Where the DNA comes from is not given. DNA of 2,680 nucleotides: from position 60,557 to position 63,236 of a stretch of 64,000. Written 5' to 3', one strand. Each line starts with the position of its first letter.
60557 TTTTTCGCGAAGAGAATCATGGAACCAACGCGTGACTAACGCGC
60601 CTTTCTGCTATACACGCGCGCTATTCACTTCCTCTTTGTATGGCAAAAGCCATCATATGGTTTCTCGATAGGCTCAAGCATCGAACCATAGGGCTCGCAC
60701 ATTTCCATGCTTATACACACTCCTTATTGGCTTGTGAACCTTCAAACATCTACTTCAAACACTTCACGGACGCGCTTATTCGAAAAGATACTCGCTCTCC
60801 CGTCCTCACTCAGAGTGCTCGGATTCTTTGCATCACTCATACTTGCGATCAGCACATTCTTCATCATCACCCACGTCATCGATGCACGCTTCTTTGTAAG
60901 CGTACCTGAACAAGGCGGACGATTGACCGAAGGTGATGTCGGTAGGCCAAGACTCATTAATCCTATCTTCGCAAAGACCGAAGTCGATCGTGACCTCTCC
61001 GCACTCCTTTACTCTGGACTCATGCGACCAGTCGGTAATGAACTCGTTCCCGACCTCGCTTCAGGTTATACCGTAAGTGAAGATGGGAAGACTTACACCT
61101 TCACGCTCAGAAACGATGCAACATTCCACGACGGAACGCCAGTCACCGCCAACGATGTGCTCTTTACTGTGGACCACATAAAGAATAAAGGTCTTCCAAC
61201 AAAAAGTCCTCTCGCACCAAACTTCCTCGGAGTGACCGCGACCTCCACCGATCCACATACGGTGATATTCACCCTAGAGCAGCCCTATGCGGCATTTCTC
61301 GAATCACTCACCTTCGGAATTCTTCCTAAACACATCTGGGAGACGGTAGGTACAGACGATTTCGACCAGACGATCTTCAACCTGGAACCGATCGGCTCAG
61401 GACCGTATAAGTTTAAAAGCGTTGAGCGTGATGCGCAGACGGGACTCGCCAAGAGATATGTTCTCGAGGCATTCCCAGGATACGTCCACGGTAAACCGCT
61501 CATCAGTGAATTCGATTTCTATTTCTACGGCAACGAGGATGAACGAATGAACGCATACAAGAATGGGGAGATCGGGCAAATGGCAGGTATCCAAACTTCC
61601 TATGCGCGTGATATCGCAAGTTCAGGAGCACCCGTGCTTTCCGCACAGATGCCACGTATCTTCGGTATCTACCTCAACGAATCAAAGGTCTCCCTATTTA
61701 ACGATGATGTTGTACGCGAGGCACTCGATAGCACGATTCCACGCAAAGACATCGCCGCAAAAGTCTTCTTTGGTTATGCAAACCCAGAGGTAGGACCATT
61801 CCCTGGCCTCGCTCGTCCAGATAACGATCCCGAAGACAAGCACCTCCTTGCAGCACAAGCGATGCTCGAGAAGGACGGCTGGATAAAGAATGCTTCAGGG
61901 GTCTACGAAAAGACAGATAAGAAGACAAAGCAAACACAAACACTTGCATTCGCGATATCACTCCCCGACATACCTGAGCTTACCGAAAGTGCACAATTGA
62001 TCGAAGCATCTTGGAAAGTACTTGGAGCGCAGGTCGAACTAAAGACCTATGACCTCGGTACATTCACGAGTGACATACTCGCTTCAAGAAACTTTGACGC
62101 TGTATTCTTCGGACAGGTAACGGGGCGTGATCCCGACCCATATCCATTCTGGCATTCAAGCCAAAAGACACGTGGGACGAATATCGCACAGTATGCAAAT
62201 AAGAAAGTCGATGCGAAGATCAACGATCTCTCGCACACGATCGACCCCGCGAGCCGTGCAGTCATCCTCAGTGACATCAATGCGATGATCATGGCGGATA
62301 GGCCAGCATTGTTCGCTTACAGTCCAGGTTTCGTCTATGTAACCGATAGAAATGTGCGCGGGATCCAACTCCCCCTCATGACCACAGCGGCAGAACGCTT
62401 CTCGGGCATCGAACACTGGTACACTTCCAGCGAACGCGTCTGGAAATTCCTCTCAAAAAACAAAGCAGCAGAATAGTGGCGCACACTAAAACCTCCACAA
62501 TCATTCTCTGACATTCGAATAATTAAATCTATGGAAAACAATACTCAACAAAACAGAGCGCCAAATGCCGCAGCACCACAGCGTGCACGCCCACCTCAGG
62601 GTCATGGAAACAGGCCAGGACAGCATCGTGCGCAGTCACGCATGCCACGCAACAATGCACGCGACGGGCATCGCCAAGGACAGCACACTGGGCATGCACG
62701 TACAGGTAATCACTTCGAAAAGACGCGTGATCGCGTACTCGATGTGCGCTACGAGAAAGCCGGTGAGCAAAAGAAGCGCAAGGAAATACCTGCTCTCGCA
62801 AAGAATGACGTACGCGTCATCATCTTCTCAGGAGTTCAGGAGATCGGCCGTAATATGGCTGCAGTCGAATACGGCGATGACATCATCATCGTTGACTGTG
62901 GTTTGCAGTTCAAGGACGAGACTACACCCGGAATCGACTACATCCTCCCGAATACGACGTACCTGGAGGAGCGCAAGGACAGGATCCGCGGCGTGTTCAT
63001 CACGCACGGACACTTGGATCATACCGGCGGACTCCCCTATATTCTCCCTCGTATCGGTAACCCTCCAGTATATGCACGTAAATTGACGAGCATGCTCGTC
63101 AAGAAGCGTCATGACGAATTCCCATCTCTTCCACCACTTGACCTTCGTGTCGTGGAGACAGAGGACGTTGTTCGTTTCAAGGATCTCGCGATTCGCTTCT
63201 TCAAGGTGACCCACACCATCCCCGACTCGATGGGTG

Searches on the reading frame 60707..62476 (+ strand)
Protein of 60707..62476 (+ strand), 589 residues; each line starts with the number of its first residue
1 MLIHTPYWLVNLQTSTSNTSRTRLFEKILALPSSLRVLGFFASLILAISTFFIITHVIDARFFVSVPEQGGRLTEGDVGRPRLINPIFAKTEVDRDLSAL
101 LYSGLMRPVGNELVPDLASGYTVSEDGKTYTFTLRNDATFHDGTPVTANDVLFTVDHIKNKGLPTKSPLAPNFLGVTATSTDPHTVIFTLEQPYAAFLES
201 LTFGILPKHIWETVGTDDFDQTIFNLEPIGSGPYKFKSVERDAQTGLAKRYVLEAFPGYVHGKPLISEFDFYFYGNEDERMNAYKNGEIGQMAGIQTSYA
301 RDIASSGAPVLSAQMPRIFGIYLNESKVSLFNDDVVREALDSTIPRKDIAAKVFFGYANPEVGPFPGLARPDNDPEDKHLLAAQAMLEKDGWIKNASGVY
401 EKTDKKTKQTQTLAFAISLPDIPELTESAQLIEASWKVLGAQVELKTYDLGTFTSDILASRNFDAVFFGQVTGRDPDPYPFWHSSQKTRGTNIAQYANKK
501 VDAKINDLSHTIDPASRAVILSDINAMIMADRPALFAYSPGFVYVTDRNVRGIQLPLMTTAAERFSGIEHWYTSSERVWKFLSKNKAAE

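Call 18: search_protein_families(library=pfam, proteins=[window:60707-62476:+], max_evalue=0.01)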
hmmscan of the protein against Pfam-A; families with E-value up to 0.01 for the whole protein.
window:60707-62476:+ (589 aa): 1 family
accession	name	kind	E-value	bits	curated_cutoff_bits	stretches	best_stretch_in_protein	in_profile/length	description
PF00496.27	SBP_bac_5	-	1.5e-66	225.5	32.4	1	112-488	1-363/368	Bacterial extracellular solute-binding proteins, family 5 Middle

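Call 96: find_encoding_contigs(protein=window:60707-62476:+, flank=10000, max_places=2)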
Protein window:60707-62476:+ (589 aa): 4 contigs read that carry it; 2 places shown.
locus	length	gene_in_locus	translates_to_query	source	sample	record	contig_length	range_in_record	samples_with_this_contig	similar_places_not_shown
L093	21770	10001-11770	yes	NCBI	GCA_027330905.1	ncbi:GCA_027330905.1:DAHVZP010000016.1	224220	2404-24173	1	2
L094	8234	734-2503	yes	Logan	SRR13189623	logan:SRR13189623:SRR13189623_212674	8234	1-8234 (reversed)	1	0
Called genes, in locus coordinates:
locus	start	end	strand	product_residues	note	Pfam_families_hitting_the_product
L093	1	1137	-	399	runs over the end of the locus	PF12773:DZR, PF13240:Zn_Ribbon_1 (weak)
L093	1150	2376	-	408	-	PF07690:MFS_1, PF00083:Sugar_tr (weak), PF07690:MFS_1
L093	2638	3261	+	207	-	-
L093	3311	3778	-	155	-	-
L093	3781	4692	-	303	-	PF01435:Peptidase_M48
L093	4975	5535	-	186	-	PF04011:LemA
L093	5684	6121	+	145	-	-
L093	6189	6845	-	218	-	PF21906:WHD_NrtR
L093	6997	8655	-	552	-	PF00118:Cpn60_TCP1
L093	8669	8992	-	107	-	PF00166:Cpn10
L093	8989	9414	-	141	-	-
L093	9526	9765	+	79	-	PF03840:SecG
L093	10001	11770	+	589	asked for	PF00496:SBP_bac_5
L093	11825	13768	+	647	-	PF00753:Lactamase_B, PF12706:Lactamase_B_2, PF23023:Anti-Pycsar_Apyc1 (faint), PF22505:RNase_J_b_CASP, PF17770:RNase_J_C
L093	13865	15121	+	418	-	PF01094:ANF_receptor (weak), PF13458:Peripla_BP_6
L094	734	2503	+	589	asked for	PF00496:SBP_bac_5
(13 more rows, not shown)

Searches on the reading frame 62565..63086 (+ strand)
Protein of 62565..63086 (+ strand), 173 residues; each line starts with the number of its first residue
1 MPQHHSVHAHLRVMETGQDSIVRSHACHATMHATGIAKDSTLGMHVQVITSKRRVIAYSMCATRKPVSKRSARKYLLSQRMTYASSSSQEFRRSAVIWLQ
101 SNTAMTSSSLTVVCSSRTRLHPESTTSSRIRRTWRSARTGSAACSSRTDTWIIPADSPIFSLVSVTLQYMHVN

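Call 18: search_protein_families(library=pfam, proteins=[window:62565-63086:+], max_evalue=0.01)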
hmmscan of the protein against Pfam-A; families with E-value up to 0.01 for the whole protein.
window:62565-63086:+ (173 aa): 0 families

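Call 95: find_encoding_contigs(protein=window:62565-63086:+, flank=10000, max_places=2)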
Protein window:62565-63086:+ (173 aa): no gene with exactly this product is on record in the collection.
